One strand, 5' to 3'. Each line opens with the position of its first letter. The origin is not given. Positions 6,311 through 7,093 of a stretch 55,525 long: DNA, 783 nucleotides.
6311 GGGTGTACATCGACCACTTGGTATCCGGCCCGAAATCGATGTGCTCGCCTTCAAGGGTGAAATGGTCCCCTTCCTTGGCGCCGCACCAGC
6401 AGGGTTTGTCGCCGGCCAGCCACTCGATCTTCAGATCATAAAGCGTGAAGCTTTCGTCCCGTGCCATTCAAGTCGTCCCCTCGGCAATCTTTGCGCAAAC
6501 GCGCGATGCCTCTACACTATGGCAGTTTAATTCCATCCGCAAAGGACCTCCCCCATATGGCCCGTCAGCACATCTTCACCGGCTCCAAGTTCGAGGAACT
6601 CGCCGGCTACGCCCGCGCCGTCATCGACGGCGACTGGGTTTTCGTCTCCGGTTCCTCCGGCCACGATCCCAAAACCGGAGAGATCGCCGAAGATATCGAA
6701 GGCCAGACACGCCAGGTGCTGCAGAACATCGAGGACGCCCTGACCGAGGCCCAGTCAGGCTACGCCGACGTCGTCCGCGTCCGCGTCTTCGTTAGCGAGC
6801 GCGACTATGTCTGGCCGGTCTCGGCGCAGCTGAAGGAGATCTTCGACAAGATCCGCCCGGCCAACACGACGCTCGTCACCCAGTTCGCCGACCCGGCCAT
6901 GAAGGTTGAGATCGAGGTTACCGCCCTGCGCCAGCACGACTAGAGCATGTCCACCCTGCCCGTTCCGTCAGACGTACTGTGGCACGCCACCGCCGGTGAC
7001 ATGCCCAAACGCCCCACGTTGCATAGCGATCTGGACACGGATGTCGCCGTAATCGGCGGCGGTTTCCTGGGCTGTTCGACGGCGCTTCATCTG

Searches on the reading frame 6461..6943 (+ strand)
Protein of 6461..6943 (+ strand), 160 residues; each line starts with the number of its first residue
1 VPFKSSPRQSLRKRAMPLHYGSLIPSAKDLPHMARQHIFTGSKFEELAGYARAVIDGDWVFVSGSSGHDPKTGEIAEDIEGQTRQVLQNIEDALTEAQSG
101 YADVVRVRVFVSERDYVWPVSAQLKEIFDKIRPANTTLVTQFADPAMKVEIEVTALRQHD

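Call 83: search_protein_families(library=pfam, max_evalue=0.001, proteins=[window:6461-6943:+])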
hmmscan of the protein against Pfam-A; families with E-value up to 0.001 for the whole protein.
window:6461-6943:+ (160 aa): 1 family
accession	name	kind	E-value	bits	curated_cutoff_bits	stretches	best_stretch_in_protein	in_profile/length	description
PF01042.26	Ribonuc_L-PSP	-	1.7e-24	86.6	27.3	1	43-156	4-120/121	Endoribonuclease L-PSP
